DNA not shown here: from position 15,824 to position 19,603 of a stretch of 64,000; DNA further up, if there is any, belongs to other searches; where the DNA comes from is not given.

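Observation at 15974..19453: Apparently cytoplasmic 1159-aa protein with two NHL propellers bridged by a ~580-aa helical domain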

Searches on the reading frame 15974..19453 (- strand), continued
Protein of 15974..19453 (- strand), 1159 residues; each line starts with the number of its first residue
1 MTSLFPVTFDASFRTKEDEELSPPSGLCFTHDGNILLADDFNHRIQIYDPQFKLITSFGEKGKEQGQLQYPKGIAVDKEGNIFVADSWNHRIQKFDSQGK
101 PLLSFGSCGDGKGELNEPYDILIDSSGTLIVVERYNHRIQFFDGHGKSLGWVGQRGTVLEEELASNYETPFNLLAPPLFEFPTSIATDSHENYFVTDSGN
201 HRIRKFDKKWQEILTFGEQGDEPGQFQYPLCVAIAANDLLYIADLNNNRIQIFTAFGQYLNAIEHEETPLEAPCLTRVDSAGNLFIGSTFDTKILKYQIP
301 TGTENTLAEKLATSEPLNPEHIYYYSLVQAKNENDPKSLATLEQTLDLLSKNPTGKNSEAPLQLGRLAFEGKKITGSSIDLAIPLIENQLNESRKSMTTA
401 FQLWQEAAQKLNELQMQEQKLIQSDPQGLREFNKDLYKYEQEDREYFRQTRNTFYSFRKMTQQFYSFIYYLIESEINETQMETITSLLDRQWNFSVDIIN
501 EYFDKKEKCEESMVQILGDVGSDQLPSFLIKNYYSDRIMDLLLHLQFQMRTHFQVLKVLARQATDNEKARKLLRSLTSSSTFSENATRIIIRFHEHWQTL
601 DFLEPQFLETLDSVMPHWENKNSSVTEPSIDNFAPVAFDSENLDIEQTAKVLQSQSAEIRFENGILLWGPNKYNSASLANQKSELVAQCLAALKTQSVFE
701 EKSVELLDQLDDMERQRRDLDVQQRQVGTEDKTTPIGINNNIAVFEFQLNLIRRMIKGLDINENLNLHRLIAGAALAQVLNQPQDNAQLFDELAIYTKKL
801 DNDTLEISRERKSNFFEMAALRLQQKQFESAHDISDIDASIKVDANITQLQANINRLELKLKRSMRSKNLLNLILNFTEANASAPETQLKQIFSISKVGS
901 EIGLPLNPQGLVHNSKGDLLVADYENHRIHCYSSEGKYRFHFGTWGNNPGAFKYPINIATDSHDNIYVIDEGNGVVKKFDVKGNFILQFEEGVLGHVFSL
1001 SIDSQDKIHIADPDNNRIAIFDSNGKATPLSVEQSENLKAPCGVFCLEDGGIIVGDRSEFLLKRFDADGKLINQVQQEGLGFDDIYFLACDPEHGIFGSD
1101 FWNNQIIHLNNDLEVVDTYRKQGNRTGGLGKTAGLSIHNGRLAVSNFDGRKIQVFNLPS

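Call 8: find_homologous_proteins(query=window:15974-19453:-)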
Query window:15974-19453:- (1159 aa): 3226 proteins with E <= 0.001 among 8000 candidates; the best 120 are listed.
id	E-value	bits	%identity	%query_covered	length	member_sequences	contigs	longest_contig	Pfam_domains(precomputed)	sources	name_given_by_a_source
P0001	0.0e+0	2645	100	100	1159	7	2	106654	PF17170.11,PF23381.2,PF01436.28,PF25021.2,PF06739.18,PF08450.19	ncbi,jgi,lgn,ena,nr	ncbi:MAG TPA: hypothetical protein HPP54_00085 [Nitrospinae bacterium]|nr:hypothetical protein [Nitr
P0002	0.0e+0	2403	90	100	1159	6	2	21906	PF17170.11,PF23381.2,PF01436.28,PF25021.2,PF06739.18,PF08450.19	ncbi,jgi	ncbi:MAG: DNA-binding beta-propeller fold protein YncE [Nitrospinales bacterium]|jgi:DNA-binding bet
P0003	0.0e+0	2373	88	100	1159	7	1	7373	PF17170.11,PF23381.2,PF01436.28,PF25021.2,PF06739.18,PF08450.19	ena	-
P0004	0.0e+0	2343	88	100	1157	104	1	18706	PF17170.11,PF23381.2,PF01436.28,PF25021.2,PF06739.18,PF08450.19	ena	-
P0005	0.0e+0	2341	88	100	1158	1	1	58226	PF17170.11,PF23381.2,PF13449.13,PF01436.28,PF25021.2,PF06739.18,PF08450.19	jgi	jgi:DNA-binding beta-propeller fold protein YncE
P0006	0.0e+0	2340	88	100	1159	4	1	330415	PF17170.11,PF01436.28,PF25021.2,PF06739.18,PF08450.19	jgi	jgi:DNA-binding beta-propeller fold protein YncE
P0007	0.0e+0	2324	87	100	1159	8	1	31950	PF17170.11,PF23381.2,PF01436.28,PF25021.2,PF06739.18,PF08450.19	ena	-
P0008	0.0e+0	2309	87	100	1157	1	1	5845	PF17170.11,PF23381.2,PF01436.28,PF25021.2,PF06739.18,PF08450.19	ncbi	-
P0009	0.0e+0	2297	86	100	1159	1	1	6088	PF17170.11,PF23381.2,PF01436.28,PF25021.2,PF06739.18,PF08450.19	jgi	jgi:DNA-binding beta-propeller fold protein YncE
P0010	0.0e+0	2273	86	100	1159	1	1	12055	PF17170.11,PF23381.2,PF01436.28,PF25021.2,PF06739.18,PF08450.19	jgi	jgi:DNA-binding beta-propeller fold protein YncE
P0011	0.0e+0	2249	84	100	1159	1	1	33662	PF17170.11,PF23381.2,PF01436.28,PF25021.2,PF06739.18,PF08450.19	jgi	jgi:DNA-binding beta-propeller fold protein YncE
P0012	0.0e+0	2246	85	100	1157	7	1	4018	PF17170.11,PF23381.2,PF01436.28,PF25021.2,PF06739.18,PF08450.19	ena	-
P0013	0.0e+0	2065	78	100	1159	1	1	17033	PF17170.11,PF23381.2,PF01436.28,PF25021.2,PF06739.18,PF08450.19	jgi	jgi:DNA-binding beta-propeller fold protein YncE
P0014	0.0e+0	1899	71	100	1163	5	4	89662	PF17170.11,PF01436.28,PF25021.2,PF06739.18,PF08450.19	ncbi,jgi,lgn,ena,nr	ncbi:MAG: hypothetical protein HOK41_13920 [Nitrospina sp.]|jgi:DNA-binding beta-propeller fold prot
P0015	0.0e+0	1872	70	100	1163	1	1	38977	PF17170.11,PF23381.2,PF01436.28,PF25021.2,PF06739.18,PF08450.19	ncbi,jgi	-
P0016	0.0e+0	1858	70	100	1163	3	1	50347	PF17170.11,PF23381.2,PF01436.28,PF25021.2,PF06739.18,PF08450.19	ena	-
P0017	0.0e+0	1844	69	100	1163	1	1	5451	PF17170.11,PF01436.28,PF25021.2,PF06739.18,PF08450.19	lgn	-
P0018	0.0e+0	1834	69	100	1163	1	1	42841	PF01436.28,PF25021.2,PF06739.18,PF08450.19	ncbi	-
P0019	0.0e+0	1827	68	100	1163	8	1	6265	PF23381.2,PF01436.28,PF25021.2,PF06739.18,PF08450.19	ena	-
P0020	0.0e+0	1809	68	100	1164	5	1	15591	PF01436.28,PF25021.2,PF06739.18,PF08450.19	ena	-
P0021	0.0e+0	1803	67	100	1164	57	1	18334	PF01436.28,PF25021.2,PF06739.18,PF08450.19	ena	-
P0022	0.0e+0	1798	67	100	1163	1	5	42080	PF17170.11,PF23381.2,PF01436.28,PF25021.2,PF06739.18,PF08450.19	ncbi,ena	-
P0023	0.0e+0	1752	65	100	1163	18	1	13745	PF23381.2,PF01436.28,PF25021.2,PF06739.18,PF08450.19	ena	-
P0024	0.0e+0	1729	65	100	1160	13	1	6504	PF17170.11,PF23381.2,PF01436.28,PF25021.2,PF06739.18,PF08450.19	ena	-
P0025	0.0e+0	1721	64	100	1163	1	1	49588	PF17170.11,PF23381.2,PF01436.28,PF25021.2,PF06739.18,PF08450.19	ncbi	ncbi:MAG: hypothetical protein VW455_06455 [Nitrospinota bacterium]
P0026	0.0e+0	1716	65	100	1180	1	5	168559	PF17170.11,PF01436.28,PF25021.2,PF06739.18,PF08450.19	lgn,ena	-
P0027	0.0e+0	1697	64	100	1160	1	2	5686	PF17170.11,PF01436.28,PF25021.2,PF06739.18,PF08450.19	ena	-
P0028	0.0e+0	1450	84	66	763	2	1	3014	PF01436.28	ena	-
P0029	0.0e+0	1286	51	100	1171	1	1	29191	PF17170.11,PF23381.2,PF01436.28,PF25021.2,PF08450.19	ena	-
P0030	0.0e+0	1265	50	100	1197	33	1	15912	PF17170.11,PF23381.2,PF01436.28,PF25021.2,PF08450.19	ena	-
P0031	0.0e+0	1264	50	100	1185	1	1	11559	PF17170.11,PF23381.2,PF01436.28,PF25021.2,PF08450.19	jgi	jgi:DNA-binding beta-propeller fold protein YncE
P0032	0.0e+0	1258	49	100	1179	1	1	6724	PF17170.11,PF23381.2,PF13449.13,PF01436.28,PF25021.2,PF06739.18,PF08450.19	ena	-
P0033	0.0e+0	1256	49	100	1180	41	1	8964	PF17170.11,PF23381.2,PF13449.13,PF01436.28,PF25021.2,PF08450.19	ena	-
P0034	0.0e+0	1253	49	100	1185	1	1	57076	PF17170.11,PF13449.13,PF01436.28,PF25021.2,PF06739.18,PF08450.19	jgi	jgi:DNA-binding beta-propeller fold protein YncE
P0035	0.0e+0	1251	50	100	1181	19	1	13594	PF17170.11,PF01436.28,PF25021.2,PF06739.18,PF08450.19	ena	-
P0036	0.0e+0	1243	49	100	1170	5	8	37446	PF17170.11,PF23381.2,PF01436.28,PF25021.2,PF06739.18,PF08450.19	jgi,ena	-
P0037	0.0e+0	1242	49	100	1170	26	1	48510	PF17170.11,PF23381.2,PF01436.28,PF25021.2,PF06739.18,PF08450.19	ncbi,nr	ncbi:MAG: hypothetical protein HOC04_02045 [Nitrospina sp.]|nr:hypothetical protein [Nitrospina sp.]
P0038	0.0e+0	1238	50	100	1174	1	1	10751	PF17170.11,PF23381.2,PF24684.2,PF01436.28,PF25021.2,PF08450.19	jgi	jgi:DNA-binding beta-propeller fold protein YncE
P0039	0.0e+0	1234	49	100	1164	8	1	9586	PF17170.11,PF01436.28,PF25021.2,PF06739.18,PF08450.19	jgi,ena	-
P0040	0.0e+0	1229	50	100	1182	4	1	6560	PF17170.11,PF23381.2,PF01436.28,PF25021.2,PF06739.18,PF08450.19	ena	-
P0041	0.0e+0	1229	49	100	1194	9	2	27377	PF17170.11,PF23381.2,PF01436.28,PF25021.2,PF06739.18,PF08450.19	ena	-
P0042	0.0e+0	1225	49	100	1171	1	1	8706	PF17170.11,PF23381.2,PF01436.28,PF25021.2,PF06739.18,PF08450.19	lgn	-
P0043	0.0e+0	1224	49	100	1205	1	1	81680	PF17170.11,PF23381.2,PF13449.13,PF01436.28,PF25021.2,PF06739.18,PF08450.19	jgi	jgi:DNA-binding beta-propeller fold protein YncE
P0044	0.0e+0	1220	49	100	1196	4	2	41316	PF17170.11,PF23381.2,PF13449.13,PF01436.28,PF25021.2,PF06739.18,PF08450.19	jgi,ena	jgi:DNA-binding beta-propeller fold protein YncE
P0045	0.0e+0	1214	49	100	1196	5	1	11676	PF17170.11,PF23381.2,PF01436.28,PF25021.2,PF06739.18,PF08450.19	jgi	jgi:DNA-binding beta-propeller fold protein YncE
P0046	0.0e+0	1210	65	71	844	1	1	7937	PF01436.28,PF25021.2,PF08450.19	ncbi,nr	ncbi:MAG: NHL repeat-containing protein [Nitrospinota bacterium]|nr:NHL repeat-containing protein [N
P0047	0.0e+0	1204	49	100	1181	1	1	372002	PF17170.11,PF23381.2,PF01436.28,PF25021.2,PF06739.18,PF08450.19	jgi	jgi:DNA-binding beta-propeller fold protein YncE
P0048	0.0e+0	1202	48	100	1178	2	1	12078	PF06977.18,PF17170.11,PF23381.2,PF01436.28,PF25021.2,PF06739.18,PF08450.19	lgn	-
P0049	0.0e+0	1201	47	100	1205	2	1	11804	PF17170.11,PF23381.2,PF01436.28,PF25021.2,PF08450.19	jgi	jgi:DNA-binding beta-propeller fold protein YncE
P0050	0.0e+0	1198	48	100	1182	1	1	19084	PF17170.11,PF23381.2,PF01436.28,PF25021.2,PF06739.18,PF08450.19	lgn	-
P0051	0.0e+0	1196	48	100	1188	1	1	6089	PF17170.11,PF23381.2,PF01436.28,PF25021.2,PF06739.18,PF08450.19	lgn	-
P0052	0.0e+0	1194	49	100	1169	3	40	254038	PF17170.11,PF13449.13,PF01436.28,PF25021.2,PF06739.18,PF08450.19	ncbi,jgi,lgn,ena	jgi:DNA-binding beta-propeller fold protein YncE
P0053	0.0e+0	1192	49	100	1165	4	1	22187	PF17170.11,PF23381.2,PF01436.28,PF25021.2,PF06739.18,PF08450.19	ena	-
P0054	0.0e+0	1190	47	100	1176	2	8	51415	PF17170.11,PF01436.28,PF25021.2,PF06739.18,PF08450.19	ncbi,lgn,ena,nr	ncbi:MAG: NHL repeat-containing protein [Nitrospinae bacterium]|nr:NHL repeat-containing protein [Ni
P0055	0.0e+0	1186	48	100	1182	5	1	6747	PF17170.11,PF23381.2,PF01436.28,PF25021.2,PF06739.18,PF08450.19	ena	-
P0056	0.0e+0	1185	48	100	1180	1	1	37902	PF17170.11,PF23381.2,PF01436.28,PF25021.2,PF06739.18,PF08450.19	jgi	jgi:DNA-binding beta-propeller fold protein YncE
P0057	0.0e+0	1184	48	100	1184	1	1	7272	PF17170.11,PF23381.2,PF01436.28,PF25021.2,PF06739.18,PF08450.19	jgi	jgi:DNA-binding beta-propeller fold protein YncE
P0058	0.0e+0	1183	48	100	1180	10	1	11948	PF17170.11,PF01436.28,PF25021.2,PF06739.18,PF08450.19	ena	-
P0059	0.0e+0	1180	48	100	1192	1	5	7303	PF17170.11,PF01436.28,PF25021.2,PF06739.18,PF08450.19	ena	-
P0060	0.0e+0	1179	48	100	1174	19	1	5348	PF17170.11,PF23381.2,PF13449.13,PF24684.2,PF01436.28,PF25021.2,PF06739.18,PF08450.19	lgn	-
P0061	0.0e+0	1178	48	99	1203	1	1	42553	PF17170.11,PF23381.2,PF01436.28,PF25021.2,PF06739.18,PF08450.19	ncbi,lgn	-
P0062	0.0e+0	1177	47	100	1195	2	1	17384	PF06977.18,PF17170.11,PF23381.2,PF01436.28,PF25021.2,PF06739.18,PF08450.19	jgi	jgi:DNA-binding beta-propeller fold protein YncE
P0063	0.0e+0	1176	47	100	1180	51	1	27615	PF17170.11,PF01436.28,PF25021.2,PF08450.19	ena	-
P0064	0.0e+0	1162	46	100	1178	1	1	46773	PF17170.11,PF23381.2,PF01436.28,PF25021.2,PF06739.18,PF08450.19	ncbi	-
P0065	0.0e+0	1161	47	100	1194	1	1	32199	PF17170.11,PF23381.2,PF01436.28,PF25021.2,PF06739.18,PF08450.19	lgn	-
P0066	0.0e+0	1156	47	100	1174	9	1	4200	PF17170.11,PF01436.28,PF25021.2,PF06739.18,PF08450.19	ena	-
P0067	0.0e+0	1154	46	100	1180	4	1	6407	PF17170.11,PF01436.28,PF25021.2,PF08450.19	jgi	jgi:DNA-binding beta-propeller fold protein YncE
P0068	0.0e+0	1148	46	98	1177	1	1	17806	PF01436.28,PF25021.2,PF06739.18,PF08450.19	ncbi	-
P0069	0.0e+0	1147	46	100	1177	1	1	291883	PF17170.11,PF24684.2,PF01436.28,PF25021.2,PF06739.18,PF08450.19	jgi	jgi:DNA-binding beta-propeller fold protein YncE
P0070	0.0e+0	1142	48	100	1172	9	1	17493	PF17170.11,PF23381.2,PF01436.28,PF25021.2,PF08450.19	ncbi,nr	ncbi:MAG: hypothetical protein HOH38_10330 [Nitrospinaceae bacterium]|nr:hypothetical protein [Nitro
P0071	0.0e+0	1141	47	100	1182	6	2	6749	PF17170.11,PF13449.13,PF24684.2,PF01436.28,PF25021.2,PF06739.18,PF08450.19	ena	-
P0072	0.0e+0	1140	47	100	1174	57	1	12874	PF17170.11,PF13449.13,PF24684.2,PF01436.28,PF25021.2,PF06739.18,PF08450.19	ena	-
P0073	0.0e+0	1112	46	100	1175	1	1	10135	PF17170.11,PF01436.28,PF25021.2,PF06739.18,PF08450.19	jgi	jgi:DNA-binding beta-propeller fold protein YncE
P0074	0.0e+0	1070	45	100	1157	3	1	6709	PF07494.18,PF17170.11,PF23381.2,PF24684.2,PF01436.28,PF25021.2,PF06739.18,PF08450.19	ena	-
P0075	3.6e-277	941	40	99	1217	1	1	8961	PF17170.11,PF01436.28,PF25021.2,PF06739.18,PF08450.19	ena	-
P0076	1.8e-274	932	40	99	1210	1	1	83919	PF17170.11,PF23381.2,PF13449.13,PF01436.28,PF25021.2,PF08450.19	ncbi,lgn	ncbi:MAG: hypothetical protein ACE5E9_03685 [Nitrospinaceae bacterium]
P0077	1.9e-271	922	40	100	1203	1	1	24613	PF17170.11,PF01436.28,PF08450.19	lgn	-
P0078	2.5e-267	908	39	99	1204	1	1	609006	PF17170.11,PF13449.13,PF01436.28,PF25021.2,PF06739.18,PF08450.19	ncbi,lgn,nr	ncbi:MAG: hypothetical protein NPINA01_24450 [Nitrospinaceae bacterium]|nr:MAG: hypothetical protein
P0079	3.4e-267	908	40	99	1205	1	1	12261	PF17170.11,PF23381.2,PF01436.28,PF25021.2,PF08450.19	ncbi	-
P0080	6.4e-267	907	40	99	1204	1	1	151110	PF17170.11,PF23381.2,PF13449.13,PF24684.2,PF01436.28,PF25021.2,PF08450.19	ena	-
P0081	1.4e-265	902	39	100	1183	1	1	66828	PF17170.11,PF24684.2,PF01436.28,PF25021.2,PF06739.18,PF08450.19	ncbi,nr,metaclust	ncbi:hypothetical protein UZ36_01425 [Candidatus Nitromaritima sp. SCGC AAA799-C22]|nr:hypothetical 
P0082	9.5e-265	899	39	100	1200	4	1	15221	PF17170.11,PF23381.2,PF13449.13,PF24684.2,PF01436.28,PF25021.2,PF06739.18,PF08450.19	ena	-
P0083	1.6e-263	895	39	99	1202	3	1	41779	PF01436.28,PF25021.2,PF08450.19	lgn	-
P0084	3.2e-260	884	39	99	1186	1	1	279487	PF17170.11,PF24684.2,PF01436.28,PF25021.2,PF06739.18,PF08450.19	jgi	jgi:DNA-binding beta-propeller fold protein YncE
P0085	1.9e-257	875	39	100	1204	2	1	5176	PF17170.11,PF23381.2,PF13449.13,PF01436.28,PF25021.2,PF06739.18,PF08450.19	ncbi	-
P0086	8.1e-257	873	38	99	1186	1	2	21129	PF17170.11,PF24684.2,PF01436.28,PF25021.2,PF08450.19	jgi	jgi:DNA-binding beta-propeller fold protein YncE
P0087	8.1e-256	870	38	99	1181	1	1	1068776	PF17170.11,PF23381.2,PF24684.2,PF01436.28,PF25021.2,PF06739.18,PF08450.19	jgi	jgi:DNA-binding beta-propeller fold protein YncE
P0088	5.3e-252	857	37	100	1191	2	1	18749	PF17170.11,PF23381.2,PF24684.2,PF01436.28,PF25021.2,PF06739.18,PF08450.19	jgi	-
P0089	6.0e-251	854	37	99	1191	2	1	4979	PF17170.11,PF23381.2,PF24684.2,PF01436.28,PF25021.2,PF06739.18,PF08450.19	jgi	-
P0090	1.3e-250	853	39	100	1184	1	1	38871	PF17170.11,PF23381.2,PF24684.2,PF01436.28,PF25021.2,PF06739.18,PF08450.19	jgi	jgi:DNA-binding beta-propeller fold protein YncE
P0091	1.7e-250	852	38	99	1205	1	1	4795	PF17170.11,PF23381.2,PF13449.13,PF01436.28,PF25021.2,PF06739.18,PF08450.19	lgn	-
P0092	3.2e-250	851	38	99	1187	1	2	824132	PF17170.11,PF01436.28,PF25021.2,PF06739.18,PF08450.19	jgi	jgi:DNA-binding beta-propeller fold protein YncE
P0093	1.6e-249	849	39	99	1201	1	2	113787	PF17170.11,PF13449.13,PF01436.28,PF25021.2,PF06739.18,PF08450.19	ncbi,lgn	ncbi:MAG: NHL repeat-containing protein [Nitrospinales bacterium]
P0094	5.8e-249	847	37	100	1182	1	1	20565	PF13449.13,PF24684.2,PF01436.28,PF25021.2,PF06739.18,PF08450.19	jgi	jgi:DNA-binding beta-propeller fold protein YncE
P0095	2.2e-248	845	38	100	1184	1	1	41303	PF17170.11,PF24684.2,PF01436.28,PF25021.2,PF06739.18,PF08450.19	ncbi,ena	-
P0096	2.5e-246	838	37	100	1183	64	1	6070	PF17170.11,PF24684.2,PF01436.28,PF25021.2,PF06739.18,PF08450.19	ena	-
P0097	3.9e-244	831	37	100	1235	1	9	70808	PF17170.11,PF23381.2,PF13449.13,PF24684.2,PF01436.28,PF25021.2,PF06739.18,PF08450.19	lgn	-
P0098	4.5e-244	831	37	100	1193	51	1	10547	PF17170.11,PF23381.2,PF13449.13,PF24684.2,PF01436.28,PF25021.2,PF06739.18,PF08450.19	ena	-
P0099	3.4e-243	828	37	100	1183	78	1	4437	PF17170.11,PF23381.2,PF13449.13,PF24684.2,PF01436.28,PF25021.2,PF06739.18,PF08450.19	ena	-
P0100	9.2e-243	827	37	100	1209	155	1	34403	PF17170.11,PF24684.2,PF01436.28,PF25021.2,PF06739.18,PF08450.19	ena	-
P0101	3.5e-242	825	37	100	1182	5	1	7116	PF23381.2,PF13449.13,PF24684.2,PF01436.28,PF25021.2,PF08450.19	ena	-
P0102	6.4e-242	824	37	99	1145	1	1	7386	PF17170.11,PF23381.2,PF24684.2,PF01436.28,PF25021.2,PF06739.18,PF08450.19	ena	-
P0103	1.4e-241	823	37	100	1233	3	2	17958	PF17170.11,PF23381.2,PF13449.13,PF24684.2,PF01436.28,PF25021.2,PF06739.18,PF08450.19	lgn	-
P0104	3.1e-241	822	37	100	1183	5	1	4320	PF17170.11,PF24684.2,PF01436.28,PF25021.2,PF06739.18,PF08450.19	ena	-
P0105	3.7e-241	821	37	100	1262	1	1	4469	PF17170.11,PF23381.2,PF24684.2,PF01436.28,PF25021.2,PF08450.19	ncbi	ncbi:MAG: NHL repeat-containing protein [Nitrospinales bacterium]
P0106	1.2e-240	820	37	100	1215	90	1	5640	PF01436.28,PF25021.2,PF06739.18,PF08450.19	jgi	jgi:DNA-binding beta-propeller fold protein YncE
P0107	2.3e-240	819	36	99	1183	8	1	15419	PF17170.11,PF23381.2,PF13449.13,PF24684.2,PF01436.28,PF25021.2,PF06739.18,PF08450.19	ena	-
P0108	2.5e-240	819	37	99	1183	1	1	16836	PF17170.11,PF01436.28,PF25021.2,PF06739.18,PF08450.19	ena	-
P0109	1.0e-239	817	37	100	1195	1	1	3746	PF17170.11,PF23381.2,PF24684.2,PF01436.28,PF25021.2,PF06739.18,PF08450.19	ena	-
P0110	6.2e-238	811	37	99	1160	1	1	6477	PF17170.11,PF23381.2,PF24684.2,PF01436.28,PF25021.2,PF08450.19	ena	-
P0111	9.5e-237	807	38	99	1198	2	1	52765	PF17170.11,PF13449.13,PF01436.28,PF25021.2,PF06739.18,PF08450.19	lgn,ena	-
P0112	1.8e-236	806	38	99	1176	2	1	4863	PF17170.11,PF24684.2,PF01436.28,PF25021.2,PF08450.19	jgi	jgi:DNA-binding beta-propeller fold protein YncE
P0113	9.0e-236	803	37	99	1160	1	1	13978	PF17170.11,PF23381.2,PF13449.13,PF24684.2,PF01436.28,PF25021.2,PF08450.19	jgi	-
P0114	1.7e-235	803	37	100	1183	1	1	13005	PF17170.11,PF24684.2,PF01436.28,PF25021.2,PF08450.19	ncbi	-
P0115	3.5e-235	802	37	99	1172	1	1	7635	PF17170.11,PF13449.13,PF24684.2,PF01436.28,PF25021.2,PF06739.18,PF08450.19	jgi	-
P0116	3.1e-234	798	36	99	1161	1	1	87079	PF17170.11,PF24684.2,PF01436.28,PF25021.2,PF06739.18,PF08450.19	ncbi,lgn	-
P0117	3.8e-234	798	37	99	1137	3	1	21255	PF17170.11,PF23381.2,PF01436.28,PF06739.18,PF08450.19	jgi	jgi:DNA-binding beta-propeller fold protein YncE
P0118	1.2e-233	796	36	99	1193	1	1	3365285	PF17170.11,PF23381.2,PF01436.28,PF25021.2,PF08450.19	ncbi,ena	-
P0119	5.5e-233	794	36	100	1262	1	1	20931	PF17170.11,PF23381.2,PF24684.2,PF01436.28,PF25021.2,PF06739.18,PF08450.19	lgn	-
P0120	4.4e-232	791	36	99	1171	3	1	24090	PF17170.11,PF23381.2,PF13449.13,PF24684.2,PF01436.28,PF25021.2,PF06739.18,PF08450.19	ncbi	-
